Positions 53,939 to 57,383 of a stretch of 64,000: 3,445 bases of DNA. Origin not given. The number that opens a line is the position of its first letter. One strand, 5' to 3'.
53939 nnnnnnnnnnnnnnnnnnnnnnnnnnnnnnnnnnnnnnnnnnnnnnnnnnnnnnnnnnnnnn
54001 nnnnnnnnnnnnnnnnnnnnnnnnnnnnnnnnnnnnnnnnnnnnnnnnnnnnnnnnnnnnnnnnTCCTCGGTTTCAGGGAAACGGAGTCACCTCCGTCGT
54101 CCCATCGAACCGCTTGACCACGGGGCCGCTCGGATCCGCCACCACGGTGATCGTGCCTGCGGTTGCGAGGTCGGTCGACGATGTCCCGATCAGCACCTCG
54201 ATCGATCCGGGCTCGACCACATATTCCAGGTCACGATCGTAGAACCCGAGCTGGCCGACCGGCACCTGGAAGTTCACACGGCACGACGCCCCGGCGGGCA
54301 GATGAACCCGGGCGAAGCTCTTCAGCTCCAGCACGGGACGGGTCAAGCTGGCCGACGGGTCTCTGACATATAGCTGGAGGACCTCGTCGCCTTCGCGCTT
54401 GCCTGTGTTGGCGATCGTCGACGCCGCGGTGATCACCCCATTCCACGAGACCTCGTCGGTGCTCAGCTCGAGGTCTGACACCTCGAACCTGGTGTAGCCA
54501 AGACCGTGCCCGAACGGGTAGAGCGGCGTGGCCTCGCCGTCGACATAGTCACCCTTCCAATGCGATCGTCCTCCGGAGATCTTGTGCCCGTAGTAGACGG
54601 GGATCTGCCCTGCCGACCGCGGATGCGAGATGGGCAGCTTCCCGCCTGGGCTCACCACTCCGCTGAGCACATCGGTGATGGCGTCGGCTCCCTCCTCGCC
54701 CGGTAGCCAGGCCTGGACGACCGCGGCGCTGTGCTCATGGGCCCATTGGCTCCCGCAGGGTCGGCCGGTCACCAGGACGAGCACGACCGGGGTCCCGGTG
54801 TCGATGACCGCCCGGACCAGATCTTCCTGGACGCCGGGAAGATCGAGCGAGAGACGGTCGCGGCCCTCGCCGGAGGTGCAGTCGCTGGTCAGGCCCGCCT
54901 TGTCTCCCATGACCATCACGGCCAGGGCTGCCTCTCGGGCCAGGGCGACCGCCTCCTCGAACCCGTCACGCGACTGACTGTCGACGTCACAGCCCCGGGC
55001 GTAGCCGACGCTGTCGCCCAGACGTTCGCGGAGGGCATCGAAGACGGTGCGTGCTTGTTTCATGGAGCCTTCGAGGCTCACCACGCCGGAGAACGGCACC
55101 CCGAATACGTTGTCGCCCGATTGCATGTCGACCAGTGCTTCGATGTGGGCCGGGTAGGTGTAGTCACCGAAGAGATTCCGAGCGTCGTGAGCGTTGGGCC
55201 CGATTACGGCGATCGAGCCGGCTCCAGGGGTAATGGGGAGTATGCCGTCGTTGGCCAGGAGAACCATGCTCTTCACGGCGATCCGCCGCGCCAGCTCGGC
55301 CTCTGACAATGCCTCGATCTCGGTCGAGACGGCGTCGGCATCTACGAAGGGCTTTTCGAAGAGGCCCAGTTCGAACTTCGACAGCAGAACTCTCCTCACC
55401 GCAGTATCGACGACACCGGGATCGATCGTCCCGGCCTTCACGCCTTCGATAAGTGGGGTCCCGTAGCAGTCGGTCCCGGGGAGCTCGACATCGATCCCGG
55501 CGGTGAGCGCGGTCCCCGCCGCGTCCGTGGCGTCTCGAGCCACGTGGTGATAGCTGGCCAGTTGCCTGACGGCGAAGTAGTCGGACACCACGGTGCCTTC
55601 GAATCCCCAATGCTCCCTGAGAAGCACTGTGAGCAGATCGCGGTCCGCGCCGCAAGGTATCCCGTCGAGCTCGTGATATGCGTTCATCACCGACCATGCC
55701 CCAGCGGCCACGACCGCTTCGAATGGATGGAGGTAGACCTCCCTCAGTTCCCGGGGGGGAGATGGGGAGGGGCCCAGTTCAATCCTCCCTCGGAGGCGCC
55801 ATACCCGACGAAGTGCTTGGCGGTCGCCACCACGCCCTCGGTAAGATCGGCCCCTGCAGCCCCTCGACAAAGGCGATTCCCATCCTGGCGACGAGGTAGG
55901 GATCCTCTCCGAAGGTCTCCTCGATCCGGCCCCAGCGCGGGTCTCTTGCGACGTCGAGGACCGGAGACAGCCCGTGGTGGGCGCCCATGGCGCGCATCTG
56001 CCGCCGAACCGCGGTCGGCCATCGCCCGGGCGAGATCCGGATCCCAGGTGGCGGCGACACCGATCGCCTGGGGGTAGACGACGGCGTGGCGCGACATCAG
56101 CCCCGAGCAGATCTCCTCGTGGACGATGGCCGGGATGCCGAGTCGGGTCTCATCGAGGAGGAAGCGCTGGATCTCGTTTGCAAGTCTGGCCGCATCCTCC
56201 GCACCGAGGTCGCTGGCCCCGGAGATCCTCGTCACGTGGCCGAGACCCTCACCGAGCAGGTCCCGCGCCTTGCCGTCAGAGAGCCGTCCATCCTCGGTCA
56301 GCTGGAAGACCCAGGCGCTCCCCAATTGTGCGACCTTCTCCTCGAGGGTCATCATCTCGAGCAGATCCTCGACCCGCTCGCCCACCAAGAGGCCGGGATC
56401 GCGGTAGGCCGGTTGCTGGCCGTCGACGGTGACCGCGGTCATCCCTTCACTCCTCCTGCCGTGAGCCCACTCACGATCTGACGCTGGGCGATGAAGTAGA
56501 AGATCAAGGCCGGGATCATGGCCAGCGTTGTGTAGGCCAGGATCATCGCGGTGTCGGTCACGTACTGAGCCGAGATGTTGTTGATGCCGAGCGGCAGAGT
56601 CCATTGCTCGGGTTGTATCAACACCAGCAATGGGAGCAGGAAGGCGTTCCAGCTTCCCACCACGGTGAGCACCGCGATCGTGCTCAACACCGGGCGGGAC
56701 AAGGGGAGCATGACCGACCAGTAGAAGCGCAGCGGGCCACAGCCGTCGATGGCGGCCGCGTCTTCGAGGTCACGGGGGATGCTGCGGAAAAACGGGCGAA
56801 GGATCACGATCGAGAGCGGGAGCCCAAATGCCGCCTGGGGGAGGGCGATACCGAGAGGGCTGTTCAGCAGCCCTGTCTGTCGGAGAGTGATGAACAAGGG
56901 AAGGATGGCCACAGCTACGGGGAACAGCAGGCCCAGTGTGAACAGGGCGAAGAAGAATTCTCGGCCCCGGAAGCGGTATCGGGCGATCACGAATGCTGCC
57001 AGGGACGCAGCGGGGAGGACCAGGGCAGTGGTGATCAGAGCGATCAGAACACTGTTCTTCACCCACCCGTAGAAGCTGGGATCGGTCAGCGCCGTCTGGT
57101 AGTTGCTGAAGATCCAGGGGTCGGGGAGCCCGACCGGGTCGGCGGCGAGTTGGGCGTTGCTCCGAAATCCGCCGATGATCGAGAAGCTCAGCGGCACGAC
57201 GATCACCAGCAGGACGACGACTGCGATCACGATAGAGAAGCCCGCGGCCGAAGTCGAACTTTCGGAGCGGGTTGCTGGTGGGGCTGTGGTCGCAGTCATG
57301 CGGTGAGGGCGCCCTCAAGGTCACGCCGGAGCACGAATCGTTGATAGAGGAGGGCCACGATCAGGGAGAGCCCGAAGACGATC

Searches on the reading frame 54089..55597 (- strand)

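Call 26: search_protein_families(library=pfam, proteins=[window:54089-55597:-], max_evalue=0.001)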
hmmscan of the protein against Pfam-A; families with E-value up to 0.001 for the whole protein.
window:54089-55597:- (503 aa): 3 families
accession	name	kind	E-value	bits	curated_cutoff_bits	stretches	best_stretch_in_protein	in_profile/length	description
PF01915.27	Glyco_hydro_3_C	-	1.4e-49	169.3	31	1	111-368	1-200/200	Glycosyl hydrolase family 3 C-terminal domain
PF14310.12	Fn3-like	-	3.8e-23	81.8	25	1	405-474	1-71/71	Fibronectin type III-like domain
PF00933.27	Glyco_hydro_3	-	5.5e-07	29.8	27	1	1-71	246-314/316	Glycosyl hydrolase family 3 N terminal domain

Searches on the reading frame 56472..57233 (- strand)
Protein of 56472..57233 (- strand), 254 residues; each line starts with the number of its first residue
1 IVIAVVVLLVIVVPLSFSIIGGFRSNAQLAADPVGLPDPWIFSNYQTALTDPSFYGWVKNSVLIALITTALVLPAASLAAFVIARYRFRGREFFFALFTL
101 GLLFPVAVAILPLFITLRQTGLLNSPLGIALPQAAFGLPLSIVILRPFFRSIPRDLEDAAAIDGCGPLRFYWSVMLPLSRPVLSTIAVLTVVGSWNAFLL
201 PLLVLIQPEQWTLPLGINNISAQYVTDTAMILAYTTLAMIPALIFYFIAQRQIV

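Call 26: search_protein_families(library=pfam, proteins=[window:56472-57233:-], max_evalue=0.001)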
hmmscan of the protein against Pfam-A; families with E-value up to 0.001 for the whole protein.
window:56472-57233:- (254 aa): 1 family
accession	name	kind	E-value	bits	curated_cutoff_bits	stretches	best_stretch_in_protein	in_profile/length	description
PF00528.27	BPD_transp_1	-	4.1e-16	59.7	26.4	1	76-251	5-176/184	Binding-protein-dependent transport system inner membrane component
